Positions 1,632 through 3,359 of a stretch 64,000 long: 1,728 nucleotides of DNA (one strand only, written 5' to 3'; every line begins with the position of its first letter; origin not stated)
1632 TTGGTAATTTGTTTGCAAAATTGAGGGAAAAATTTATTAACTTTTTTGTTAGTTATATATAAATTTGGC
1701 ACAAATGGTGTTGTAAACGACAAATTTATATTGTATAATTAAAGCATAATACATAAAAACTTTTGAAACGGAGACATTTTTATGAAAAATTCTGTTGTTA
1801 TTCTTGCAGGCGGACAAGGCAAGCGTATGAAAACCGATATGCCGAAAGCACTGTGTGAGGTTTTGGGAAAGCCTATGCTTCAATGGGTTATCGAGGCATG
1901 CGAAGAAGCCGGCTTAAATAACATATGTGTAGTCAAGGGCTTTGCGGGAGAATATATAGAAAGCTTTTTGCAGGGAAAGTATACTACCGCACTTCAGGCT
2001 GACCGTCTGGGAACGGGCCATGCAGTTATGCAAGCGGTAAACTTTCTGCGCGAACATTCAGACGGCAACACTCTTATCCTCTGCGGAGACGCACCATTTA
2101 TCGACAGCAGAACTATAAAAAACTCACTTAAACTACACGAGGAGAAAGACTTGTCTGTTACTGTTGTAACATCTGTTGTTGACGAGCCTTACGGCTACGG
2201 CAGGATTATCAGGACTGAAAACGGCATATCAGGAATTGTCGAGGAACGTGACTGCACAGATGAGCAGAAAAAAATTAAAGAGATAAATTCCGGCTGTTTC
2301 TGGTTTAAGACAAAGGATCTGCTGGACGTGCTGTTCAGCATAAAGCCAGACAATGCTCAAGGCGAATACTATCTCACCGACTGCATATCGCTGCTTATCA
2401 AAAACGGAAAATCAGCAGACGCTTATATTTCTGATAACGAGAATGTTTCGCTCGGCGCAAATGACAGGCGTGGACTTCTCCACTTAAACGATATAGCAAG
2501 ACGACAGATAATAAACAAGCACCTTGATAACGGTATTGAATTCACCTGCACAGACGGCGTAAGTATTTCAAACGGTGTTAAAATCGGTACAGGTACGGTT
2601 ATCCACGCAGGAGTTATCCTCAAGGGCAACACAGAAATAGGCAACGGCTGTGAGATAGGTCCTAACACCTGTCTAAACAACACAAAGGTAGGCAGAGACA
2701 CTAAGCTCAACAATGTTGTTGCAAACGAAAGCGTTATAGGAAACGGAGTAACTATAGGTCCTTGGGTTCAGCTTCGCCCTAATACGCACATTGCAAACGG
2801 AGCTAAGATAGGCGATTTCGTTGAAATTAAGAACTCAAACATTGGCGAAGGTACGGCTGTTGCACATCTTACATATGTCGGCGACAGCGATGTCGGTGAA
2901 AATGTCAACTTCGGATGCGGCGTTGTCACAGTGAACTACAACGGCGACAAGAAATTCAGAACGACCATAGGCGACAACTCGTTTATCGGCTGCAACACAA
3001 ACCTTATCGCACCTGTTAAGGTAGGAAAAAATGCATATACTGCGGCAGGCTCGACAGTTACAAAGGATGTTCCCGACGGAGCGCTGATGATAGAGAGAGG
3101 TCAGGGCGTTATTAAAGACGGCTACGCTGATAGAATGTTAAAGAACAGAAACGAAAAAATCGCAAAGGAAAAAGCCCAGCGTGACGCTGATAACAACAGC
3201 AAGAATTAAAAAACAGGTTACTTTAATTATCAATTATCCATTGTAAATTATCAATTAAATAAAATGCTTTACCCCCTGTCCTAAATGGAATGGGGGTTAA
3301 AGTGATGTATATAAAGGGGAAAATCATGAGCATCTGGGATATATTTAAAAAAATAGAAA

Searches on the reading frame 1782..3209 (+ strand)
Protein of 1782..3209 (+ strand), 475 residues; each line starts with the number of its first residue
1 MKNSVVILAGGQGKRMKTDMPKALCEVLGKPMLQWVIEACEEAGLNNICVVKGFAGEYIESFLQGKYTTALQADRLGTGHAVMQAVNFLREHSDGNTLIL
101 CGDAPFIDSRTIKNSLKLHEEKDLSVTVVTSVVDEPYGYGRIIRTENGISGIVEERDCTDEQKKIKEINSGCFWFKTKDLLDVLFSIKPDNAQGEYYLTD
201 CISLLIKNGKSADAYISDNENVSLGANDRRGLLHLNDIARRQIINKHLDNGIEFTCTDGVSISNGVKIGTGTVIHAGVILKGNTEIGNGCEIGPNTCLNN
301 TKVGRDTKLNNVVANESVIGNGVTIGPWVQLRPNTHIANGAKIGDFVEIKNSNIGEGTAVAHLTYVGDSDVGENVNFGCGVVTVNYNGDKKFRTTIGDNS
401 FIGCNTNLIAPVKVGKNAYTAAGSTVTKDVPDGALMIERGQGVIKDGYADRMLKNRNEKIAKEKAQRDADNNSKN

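Call 64: find_encoding_contigs(protein=window:1782-3209:+, flank=10000, max_places=4)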
Protein window:1782-3209:+ (475 aa): 2 contigs read that carry it; 2 places shown.
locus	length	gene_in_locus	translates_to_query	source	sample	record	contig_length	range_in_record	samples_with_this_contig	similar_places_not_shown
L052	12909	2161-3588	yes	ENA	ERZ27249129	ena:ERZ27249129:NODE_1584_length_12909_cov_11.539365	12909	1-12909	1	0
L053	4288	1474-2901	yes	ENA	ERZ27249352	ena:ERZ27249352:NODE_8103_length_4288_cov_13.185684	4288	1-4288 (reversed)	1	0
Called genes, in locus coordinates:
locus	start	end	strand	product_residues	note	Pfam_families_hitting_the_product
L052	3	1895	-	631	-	?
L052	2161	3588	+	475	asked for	PF00483:NTP_transferase, PF01128:IspD, PF12804:NTP_transf_3, PF25084:LbH_EIF2B, PF00132:Hexapep (weak), PF25087:GMPPB_C (weak), PF00132:Hexapep, PF00132:Hexapep, +1 more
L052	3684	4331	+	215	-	PF01195:Pept_tRNA_hydro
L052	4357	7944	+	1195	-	PF17757:UvrB_inter, PF02559:CarD_TRCF_RID, PF00270:DEAD, PF00271:Helicase_C, PF03461:TRCF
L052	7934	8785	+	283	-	PF02588:YitT_membrane, PF10035:DUF2179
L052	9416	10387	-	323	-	PF01087:GalP_UDP_transf, PF16285:DUF4931_N (faint), PF02744:GalP_UDP_tr_C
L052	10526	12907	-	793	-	?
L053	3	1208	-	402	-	?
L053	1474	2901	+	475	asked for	PF00483:NTP_transferase, PF01128:IspD, PF12804:NTP_transf_3, PF25084:LbH_EIF2B, PF00132:Hexapep (weak), PF25087:GMPPB_C (weak), PF00132:Hexapep, PF00132:Hexapep, +1 more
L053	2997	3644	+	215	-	PF01195:Pept_tRNA_hydro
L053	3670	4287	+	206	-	?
